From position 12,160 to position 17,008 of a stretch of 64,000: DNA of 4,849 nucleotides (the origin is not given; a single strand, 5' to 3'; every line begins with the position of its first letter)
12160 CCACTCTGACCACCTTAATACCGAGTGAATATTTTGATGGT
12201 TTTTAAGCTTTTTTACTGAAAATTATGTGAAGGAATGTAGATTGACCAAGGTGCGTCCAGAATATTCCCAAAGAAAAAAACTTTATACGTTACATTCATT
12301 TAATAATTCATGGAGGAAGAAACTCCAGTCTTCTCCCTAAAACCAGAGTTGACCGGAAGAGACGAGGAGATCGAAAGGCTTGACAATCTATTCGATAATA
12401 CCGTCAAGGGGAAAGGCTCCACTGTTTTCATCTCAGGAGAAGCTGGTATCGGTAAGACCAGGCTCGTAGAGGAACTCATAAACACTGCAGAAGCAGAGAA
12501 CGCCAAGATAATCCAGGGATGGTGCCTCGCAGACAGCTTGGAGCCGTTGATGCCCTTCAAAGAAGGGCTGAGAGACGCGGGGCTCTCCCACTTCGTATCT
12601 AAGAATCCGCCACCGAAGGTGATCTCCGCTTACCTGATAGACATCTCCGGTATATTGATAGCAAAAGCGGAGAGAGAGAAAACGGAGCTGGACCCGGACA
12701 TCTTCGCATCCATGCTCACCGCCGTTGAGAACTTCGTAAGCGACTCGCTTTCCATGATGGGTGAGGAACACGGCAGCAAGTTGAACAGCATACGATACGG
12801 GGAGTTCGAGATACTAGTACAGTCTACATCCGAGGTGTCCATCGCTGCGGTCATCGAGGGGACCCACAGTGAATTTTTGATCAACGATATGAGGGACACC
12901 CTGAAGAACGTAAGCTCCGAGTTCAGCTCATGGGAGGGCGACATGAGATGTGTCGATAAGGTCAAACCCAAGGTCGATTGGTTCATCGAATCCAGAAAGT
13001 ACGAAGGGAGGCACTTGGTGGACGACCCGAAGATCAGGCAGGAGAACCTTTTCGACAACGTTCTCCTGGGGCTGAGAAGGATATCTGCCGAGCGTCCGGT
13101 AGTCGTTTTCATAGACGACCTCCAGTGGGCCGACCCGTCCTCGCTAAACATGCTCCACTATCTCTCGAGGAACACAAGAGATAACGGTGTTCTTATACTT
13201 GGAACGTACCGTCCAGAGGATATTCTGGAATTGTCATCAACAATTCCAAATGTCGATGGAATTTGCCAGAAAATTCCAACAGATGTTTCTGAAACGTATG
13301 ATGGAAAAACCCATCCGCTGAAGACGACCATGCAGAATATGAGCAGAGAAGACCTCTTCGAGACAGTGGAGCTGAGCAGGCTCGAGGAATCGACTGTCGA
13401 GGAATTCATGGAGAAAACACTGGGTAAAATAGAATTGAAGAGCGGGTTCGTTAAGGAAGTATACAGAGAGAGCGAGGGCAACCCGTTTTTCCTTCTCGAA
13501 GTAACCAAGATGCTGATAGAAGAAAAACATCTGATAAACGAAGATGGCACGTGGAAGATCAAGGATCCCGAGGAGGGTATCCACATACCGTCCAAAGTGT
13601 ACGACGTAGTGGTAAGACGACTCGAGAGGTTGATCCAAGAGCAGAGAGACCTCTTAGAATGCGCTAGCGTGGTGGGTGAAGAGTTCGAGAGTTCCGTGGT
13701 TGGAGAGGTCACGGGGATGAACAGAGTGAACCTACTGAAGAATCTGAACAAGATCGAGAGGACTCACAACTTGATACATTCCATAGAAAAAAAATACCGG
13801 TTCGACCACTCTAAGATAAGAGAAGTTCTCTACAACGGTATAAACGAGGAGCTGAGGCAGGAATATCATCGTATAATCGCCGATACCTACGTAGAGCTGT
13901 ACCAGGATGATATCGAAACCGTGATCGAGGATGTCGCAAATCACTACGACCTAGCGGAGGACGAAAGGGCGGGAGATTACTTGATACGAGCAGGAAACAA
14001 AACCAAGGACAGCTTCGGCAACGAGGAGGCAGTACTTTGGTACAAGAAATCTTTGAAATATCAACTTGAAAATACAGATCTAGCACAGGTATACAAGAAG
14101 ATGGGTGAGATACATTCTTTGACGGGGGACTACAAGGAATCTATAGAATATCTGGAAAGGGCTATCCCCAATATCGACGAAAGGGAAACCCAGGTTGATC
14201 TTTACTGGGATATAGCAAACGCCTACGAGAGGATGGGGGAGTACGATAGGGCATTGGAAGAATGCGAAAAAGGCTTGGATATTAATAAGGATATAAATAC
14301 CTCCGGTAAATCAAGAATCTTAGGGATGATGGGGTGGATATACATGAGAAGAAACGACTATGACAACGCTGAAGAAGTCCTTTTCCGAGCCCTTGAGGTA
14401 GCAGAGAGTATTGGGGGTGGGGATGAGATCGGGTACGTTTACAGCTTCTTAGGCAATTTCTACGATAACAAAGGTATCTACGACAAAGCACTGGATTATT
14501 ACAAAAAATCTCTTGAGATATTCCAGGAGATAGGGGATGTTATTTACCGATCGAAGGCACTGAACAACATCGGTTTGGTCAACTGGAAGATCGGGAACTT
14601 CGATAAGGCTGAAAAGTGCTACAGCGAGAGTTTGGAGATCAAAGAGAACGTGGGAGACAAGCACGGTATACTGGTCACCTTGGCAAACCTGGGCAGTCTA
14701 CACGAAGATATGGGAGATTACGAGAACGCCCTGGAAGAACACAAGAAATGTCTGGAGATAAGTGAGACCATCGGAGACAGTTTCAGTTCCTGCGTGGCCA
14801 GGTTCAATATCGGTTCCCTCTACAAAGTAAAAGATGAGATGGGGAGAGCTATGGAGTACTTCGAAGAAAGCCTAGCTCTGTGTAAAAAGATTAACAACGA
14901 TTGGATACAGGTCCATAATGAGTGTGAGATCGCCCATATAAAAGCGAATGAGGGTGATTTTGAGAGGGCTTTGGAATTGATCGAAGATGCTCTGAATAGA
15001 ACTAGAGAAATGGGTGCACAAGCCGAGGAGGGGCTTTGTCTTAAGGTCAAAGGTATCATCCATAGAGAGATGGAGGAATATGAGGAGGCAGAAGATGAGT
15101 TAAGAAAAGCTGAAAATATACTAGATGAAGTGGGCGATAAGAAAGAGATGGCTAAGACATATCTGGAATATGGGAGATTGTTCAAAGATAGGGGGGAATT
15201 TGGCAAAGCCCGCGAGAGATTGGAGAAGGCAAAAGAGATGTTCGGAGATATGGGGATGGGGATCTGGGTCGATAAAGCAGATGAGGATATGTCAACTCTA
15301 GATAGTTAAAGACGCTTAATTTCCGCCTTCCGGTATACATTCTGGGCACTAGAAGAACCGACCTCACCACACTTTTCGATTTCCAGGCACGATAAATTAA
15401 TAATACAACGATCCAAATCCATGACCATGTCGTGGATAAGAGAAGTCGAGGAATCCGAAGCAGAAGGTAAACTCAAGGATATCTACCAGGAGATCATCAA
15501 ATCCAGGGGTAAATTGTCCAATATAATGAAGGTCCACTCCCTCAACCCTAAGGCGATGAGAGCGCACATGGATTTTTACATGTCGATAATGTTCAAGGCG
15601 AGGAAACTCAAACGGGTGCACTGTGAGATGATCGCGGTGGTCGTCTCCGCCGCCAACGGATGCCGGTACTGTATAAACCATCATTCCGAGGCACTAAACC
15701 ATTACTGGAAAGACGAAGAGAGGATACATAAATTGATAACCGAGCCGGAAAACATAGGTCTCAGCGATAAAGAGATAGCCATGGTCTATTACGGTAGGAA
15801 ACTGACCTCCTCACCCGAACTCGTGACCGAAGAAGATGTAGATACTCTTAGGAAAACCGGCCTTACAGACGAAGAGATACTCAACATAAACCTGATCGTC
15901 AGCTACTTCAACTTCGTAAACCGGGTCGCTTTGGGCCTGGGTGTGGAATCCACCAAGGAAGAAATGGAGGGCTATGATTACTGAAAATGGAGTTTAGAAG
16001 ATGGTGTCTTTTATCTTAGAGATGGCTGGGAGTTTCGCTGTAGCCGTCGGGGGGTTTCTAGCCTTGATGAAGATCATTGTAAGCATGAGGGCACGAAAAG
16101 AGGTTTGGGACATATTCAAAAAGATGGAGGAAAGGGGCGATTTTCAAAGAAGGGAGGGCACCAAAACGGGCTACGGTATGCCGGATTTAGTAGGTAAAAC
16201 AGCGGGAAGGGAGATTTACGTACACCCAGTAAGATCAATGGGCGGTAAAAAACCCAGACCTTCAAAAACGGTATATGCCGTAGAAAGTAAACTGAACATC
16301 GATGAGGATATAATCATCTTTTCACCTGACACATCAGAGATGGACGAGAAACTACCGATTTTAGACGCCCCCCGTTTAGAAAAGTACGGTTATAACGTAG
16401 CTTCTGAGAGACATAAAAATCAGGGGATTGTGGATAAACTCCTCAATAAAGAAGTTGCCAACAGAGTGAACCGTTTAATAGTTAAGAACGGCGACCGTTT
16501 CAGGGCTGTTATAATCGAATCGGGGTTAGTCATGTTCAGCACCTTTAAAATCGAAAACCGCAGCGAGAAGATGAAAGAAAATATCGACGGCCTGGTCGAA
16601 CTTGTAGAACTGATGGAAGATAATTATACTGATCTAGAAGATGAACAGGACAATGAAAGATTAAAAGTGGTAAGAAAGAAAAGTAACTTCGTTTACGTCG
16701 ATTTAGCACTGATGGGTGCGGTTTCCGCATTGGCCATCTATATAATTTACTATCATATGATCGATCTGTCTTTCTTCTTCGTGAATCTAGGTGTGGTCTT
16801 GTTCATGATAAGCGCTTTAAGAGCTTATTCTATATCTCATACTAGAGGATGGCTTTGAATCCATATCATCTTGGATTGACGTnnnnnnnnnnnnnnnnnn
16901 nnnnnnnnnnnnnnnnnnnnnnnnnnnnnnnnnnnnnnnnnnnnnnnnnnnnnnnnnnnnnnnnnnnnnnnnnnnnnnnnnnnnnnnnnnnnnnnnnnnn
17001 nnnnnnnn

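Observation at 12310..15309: STAND NTPase with a roadblock/LC7-like domain inserted between Walker A and Walker B, plus a long TPR array and no effector domain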

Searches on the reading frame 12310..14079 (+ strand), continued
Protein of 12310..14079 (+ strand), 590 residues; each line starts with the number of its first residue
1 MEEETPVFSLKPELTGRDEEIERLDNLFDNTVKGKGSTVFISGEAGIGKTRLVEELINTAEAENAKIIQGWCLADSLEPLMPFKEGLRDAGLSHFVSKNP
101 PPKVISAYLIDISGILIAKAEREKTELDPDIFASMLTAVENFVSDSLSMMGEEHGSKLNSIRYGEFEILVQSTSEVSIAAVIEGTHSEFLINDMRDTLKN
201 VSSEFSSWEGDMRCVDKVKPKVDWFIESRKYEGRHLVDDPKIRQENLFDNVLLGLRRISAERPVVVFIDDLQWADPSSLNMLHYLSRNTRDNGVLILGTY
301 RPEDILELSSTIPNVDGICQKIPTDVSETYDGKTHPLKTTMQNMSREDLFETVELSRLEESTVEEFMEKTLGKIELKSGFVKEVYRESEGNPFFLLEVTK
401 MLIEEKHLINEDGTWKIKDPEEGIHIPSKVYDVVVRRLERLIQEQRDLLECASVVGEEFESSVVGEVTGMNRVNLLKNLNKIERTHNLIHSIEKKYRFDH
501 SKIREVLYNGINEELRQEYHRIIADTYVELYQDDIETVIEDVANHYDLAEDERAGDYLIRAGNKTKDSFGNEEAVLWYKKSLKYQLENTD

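Call 76: search_protein_families(library=pfam, proteins=[L001:10858-11736:+, L003:10713-11585:+, L022:5037-5903:+, L024:8836-9666:+, L001:11732-12004:-], max_evalue=0.01)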
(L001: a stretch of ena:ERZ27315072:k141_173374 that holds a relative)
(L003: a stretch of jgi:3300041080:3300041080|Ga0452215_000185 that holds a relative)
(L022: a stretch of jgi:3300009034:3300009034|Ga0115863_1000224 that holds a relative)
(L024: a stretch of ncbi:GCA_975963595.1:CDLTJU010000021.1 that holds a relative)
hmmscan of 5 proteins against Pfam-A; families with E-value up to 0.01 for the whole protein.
L001:10858-11736:+ (293 aa): 6 families
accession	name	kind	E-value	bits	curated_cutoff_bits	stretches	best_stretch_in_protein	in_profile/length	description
PF00071.28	Ras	-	4.1e-27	95.2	21.6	1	7-178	1-155/162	Ras family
PF08477.19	Roc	-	1.8e-23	83.4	27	1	7-127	1-119/119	Ras of Complex, Roc, domain of DAPkinase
PF00025.27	Arf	-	0.00015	21.7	22.3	1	7-177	16-168/174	ADP-ribosylation factor family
PF01926.29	MMR_HSR1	-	0.00034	21.1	21.9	1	7-94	1-86/113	50S ribosome-binding GTPase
PF03193.22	RsgA_GTPase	-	0.0059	16.9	30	0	6-46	107-151/174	RsgA GTPase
PF00009.33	GTP_EFTU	-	0.0075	16.3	26.5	0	55-177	66-180/188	Elongation factor Tu GTP binding domain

L003:10713-11585:+ (291 aa): 7 families
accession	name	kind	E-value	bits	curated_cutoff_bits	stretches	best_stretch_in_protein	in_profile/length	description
PF00071.28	Ras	-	1.6e-29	103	21.6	1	6-179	1-159/162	Ras family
PF08477.19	Roc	-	5.4e-25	88.4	27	1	6-124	1-119/119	Ras of Complex, Roc, domain of DAPkinase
PF00025.27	Arf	-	8.2e-10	38.9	22.3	1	5-176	15-170/174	ADP-ribosylation factor family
PF04670.18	Gtr1_RagA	-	2.2e-07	31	22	1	6-163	1-160/232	Gtr1/RagA G protein conserved region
PF00009.33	GTP_EFTU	-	8.2e-06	26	26.5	1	45-176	65-182/188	Elongation factor Tu GTP binding domain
PF03193.22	RsgA_GTPase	-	0.00024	21.4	30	0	5-36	107-139/174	RsgA GTPase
PF01926.29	MMR_HSR1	-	0.00049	20.6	21.9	1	6-122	1-113/113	50S ribosome-binding GTPase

L022:5037-5903:+ (289 aa): 7 families
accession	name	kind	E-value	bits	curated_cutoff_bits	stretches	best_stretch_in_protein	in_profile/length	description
PF00071.28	Ras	-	3.5e-29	101.9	21.6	1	6-177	1-158/162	Ras family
PF08477.19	Roc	-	3.2e-24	85.9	27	1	6-124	1-119/119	Ras of Complex, Roc, domain of DAPkinase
PF00025.27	Arf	-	1.4e-08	34.9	22.3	1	5-175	15-170/174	ADP-ribosylation factor family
PF00009.33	GTP_EFTU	-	0.001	19.1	26.5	1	36-175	56-182/188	Elongation factor Tu GTP binding domain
PF04670.18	Gtr1_RagA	-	0.0011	18.9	22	1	6-127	1-125/232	Gtr1/RagA G protein conserved region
PF03193.22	RsgA_GTPase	-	0.0025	18.1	30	0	5-25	107-127/174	RsgA GTPase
PF20720.3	nSTAND3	-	0.0073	16.5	27.2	0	5-72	18-82/155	Novel STAND NTPase 3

L024:8836-9666:+ (277 aa): 3 families
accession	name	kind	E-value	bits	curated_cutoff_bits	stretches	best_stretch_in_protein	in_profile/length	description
PF00071.28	Ras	-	2e-23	83.2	21.6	1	2-165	11-159/162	Ras family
PF08477.19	Roc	-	4.1e-18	66.2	27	1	1-110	10-119/119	Ras of Complex, Roc, domain of DAPkinase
PF00025.27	Arf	-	0.00012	22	22.3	1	2-115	26-131/174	ADP-ribosylation factor family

L001:11732-12004:- (90 aa): 0 families

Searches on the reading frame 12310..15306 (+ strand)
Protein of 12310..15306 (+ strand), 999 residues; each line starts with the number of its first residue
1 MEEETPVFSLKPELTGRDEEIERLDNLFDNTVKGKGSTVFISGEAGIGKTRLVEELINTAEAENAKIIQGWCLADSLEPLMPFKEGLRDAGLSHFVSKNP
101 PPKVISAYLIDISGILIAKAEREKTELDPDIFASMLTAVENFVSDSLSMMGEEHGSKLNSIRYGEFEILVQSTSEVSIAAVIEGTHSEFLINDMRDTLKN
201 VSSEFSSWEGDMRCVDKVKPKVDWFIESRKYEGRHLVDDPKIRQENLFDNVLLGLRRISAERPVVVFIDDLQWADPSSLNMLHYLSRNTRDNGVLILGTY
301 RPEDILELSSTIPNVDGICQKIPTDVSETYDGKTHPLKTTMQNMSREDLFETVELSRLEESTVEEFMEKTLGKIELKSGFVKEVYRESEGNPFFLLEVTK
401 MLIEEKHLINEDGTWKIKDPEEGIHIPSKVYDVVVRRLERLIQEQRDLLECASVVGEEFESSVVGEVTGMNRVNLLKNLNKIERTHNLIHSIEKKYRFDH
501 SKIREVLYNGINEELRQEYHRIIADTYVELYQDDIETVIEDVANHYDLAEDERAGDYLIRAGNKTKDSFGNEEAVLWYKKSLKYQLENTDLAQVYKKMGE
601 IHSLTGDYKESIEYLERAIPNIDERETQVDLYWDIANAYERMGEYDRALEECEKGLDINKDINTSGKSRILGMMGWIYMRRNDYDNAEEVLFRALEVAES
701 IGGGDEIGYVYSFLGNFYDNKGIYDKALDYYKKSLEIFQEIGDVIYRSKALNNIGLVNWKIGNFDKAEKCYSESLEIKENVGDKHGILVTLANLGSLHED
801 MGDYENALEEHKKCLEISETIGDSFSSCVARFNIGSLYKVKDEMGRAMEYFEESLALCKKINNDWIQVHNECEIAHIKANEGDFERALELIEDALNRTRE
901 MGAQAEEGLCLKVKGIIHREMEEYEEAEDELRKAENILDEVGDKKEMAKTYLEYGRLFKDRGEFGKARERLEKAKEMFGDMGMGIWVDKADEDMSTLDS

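Call 4: search_protein_families(library=pfam, proteins=[window:12310-15306:+], max_evalue=1)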
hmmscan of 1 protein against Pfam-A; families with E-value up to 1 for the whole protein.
window:12310-15306:+ (999 aa): 51 families (the best 25 are shown)
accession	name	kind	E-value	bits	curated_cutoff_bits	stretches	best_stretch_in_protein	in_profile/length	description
PF13424.12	TPR_12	-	9.9e-53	176.7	30.1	6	710-779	5-76/77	Tetratricopeptide repeat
PF00515.34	TPR_1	-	8.8e-41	136.5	27.8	7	749-780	2-33/34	Tetratricopeptide repeat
PF07719.23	TPR_2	-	2.5e-37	124.3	27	6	630-661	2-33/34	Tetratricopeptide repeat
PF13181.12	TPR_8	-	1.9e-36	121.6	25.7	7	749-780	2-33/34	Tetratricopeptide repeat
PF13176.12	TPR_7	-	1.3e-32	109.5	27.9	5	671-699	2-30/36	Tetratricopeptide repeat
PF13374.12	TPR_10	-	3.1e-27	94.2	27.5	3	788-820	2-34/42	Tetratricopeptide repeat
PF13191.12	AAA_16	-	5e-25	89.4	32.6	2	13-143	1-124/167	AAA ATPase domain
PF13428.12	TPR_14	-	2.9e-21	74.3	23.5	1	630-660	2-32/44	Tetratricopeptide repeat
PF17874.7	TPR_MalT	-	1.2e-16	61.3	45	3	743-900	35-193/336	MalT-like TPR region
PF24885.1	TPR_NPHP3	-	8.5e-13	48.7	100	4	707-820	98-215/239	Nephrocystin-3 TPR domain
PF14938.12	SNAP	-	8.6e-13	48.8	25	4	763-894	50-181/282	Soluble NSF attachment protein, SNAP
PF14559.12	TPR_19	-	1.8e-11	44.7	25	1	606-661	5-57/68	Tetratricopeptide repeat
PF13432.12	TPR_16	-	7.2e-11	42.8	32.7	1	673-737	2-60/65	Tetratricopeptide repeat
PF10602.15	RPN7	-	7e-10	39.3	29.6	3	776-839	25-87/174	26S proteasome subunit RPN7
PF25068.1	ARM_TT21_4th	-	2.2e-06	28.5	30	1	596-698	3-103/153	Tetratricopeptide repeat protein 21 forth ARM domain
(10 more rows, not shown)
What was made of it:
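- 13840..15264 (+): Helical arm (res 511-574) followed by an array of about 10 TPRs (res 575-985), the presumed sensor or interaction domain. TPR_12 E 9.9e-53, TPR_1 E 8.8e-41, TPR_MalT E 1.2e-16 (call 4).
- On STAND NTPase (AAA_16 / MalT-like clade): AAA_16 E 5e-25, above the cut-off (call 4).
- Checked: Pfam TPR matches run from about res 575 to 985 (call 4), which confirms the '430 aa TPR-like' C-terminus.
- AAA_16 E 5e-25 (call 4). Pfam aligns part of the segment (to res 143) to AAA_16 positions up to 124 (call 4).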

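Call 5: search_protein_families(library=ncbifam, proteins=[window:12310-15306:+], max_evalue=1)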
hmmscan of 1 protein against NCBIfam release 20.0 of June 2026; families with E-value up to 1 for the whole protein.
window:12310-15306:+ (999 aa): 28 families (the best 25 are shown)
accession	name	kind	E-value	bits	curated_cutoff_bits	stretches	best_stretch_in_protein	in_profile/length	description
TIGR03903.1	TOMM_kin_cyc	equivalog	2.6e-50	171.3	705.75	3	239-593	611-928/1267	TOMM system kinase/cyclase fusion protein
NF053520.1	HK_Porph_FimS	equivalog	3.3e-33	114.8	600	3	744-950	120-326/618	sensor histidine kinase FimS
NF041717.1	HaaA_phane_TPR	equivalog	7.4e-33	113.7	1125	2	675-984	559-868/882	cyclophane-containing RiPP biosynthesis TPR protein HaaT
NF053617.1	SARPRegAfsRStmc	equivalog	5.2e-25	87.6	1430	3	714-944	742-972/986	SARP-family global regulator AfsR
NF040959.1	MamA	equivalog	4.1e-23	81.9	200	2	575-779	22-204/204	magnetosome protein MamA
NF040586.1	FxSxx_TPR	equivalog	1.9e-19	69.7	300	3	712-940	476-714/830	FxSxx-COOH system tetratricopeptide repeat protein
NF002725.1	PRK02603.1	equivalog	2e-18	67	143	5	623-738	29-143/173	photosystem I assembly protein Ycf3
NF052312.1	T9SS_PorW_SprE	equivalog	3.7e-15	55.6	250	2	582-777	169-357/716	type IX secretion system periplasmic lipoprotein PorW/SprE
NF053720.1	NsdA_fam_reg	subfamily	2.3e-13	50.5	75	2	842-960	215-334/432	NsdA family TPR-like regulatory protein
NF058541.1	SusR_regulator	equivalog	4e-12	46.1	480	2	581-780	70-273/515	SusR family glycan utilization regulator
TIGR02521.1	type_IV_pilW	equivalog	4.8e-12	45.9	154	1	625-813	27-197/234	type IV pilus biogenesis/stability protein PilW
NF053779.1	BT3442_fam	equivalog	2.8e-11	42.8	940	2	671-755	105-189/563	BT3442 family protein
NF047507.1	TPR_BatC_Lepto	exception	2.4e-10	40.3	175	3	605-665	71-132/214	TPR repeat-containing protein BatC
TIGR02917.1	PEP_TPR_lipo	equivalog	1.6e-09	36.2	312.2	2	593-900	602-869/899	XrtA/PEP-CTERM system TPR-repeat protein PrsT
TIGR00540.1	TPR_hemY_coli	hypoth_equivalog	2.3e-09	36.5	142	1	667-734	325-385/385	heme biosynthesis-associated TPR protein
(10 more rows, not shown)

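Call 63: search_protein_families(library=padloc, proteins=[window:12310-15306:+], max_evalue=0.01)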
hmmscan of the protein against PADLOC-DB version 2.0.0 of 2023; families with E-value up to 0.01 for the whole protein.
window:12310-15306:+ (999 aa): 5 families
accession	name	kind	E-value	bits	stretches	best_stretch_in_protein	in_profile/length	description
PDLC01169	TPR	-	1.8e-27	94.4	3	711-798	112-199/252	TPR repeats containing protein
PDLC01171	TPR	-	2.1e-12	44.8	2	724-816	194-281/504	TPR repeats containing protein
PDLC04140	mad8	-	0.0002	19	1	26-272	16-201/314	mads_8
PDLC01092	C3a198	-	0.002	15.2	0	828-939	196-303/523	TPR protein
PDLC04236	PDC-M01A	-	0.0071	13.5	0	42-66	69-93/388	-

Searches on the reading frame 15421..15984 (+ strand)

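Call 14: search_protein_families(library=pfam, proteins=[window:15421-15984:+], max_evalue=0.01)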
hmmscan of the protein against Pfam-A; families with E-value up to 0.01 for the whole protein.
window:15421-15984:+ (187 aa): 2 families
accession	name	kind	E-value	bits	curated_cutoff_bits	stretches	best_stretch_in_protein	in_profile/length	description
PF02627.25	CMD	-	2.8e-12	46.9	23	1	43-113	1-70/84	Carboxymuconolactone decarboxylase family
PF04636.18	PA26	-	5.6e-05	22.7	29.4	1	12-111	15-114/445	PA26 p53-induced protein (sestrin)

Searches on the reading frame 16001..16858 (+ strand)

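Call 14: search_protein_families(library=pfam, proteins=[window:16001-16858:+], max_evalue=0.01)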
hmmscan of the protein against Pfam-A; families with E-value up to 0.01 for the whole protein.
window:16001-16858:+ (285 aa): 0 families

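Call 85: search_protein_families(library=pfam, proteins=[window:16001-16858:+], max_evalue=1)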
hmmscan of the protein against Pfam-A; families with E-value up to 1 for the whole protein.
window:16001-16858:+ (285 aa): 1 family
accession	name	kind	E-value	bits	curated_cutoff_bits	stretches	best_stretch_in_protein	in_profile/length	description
PF19902.4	DUF6375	-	0.11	13.6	27.5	0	176-220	15-56/132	Family of unknown function (DUF6375)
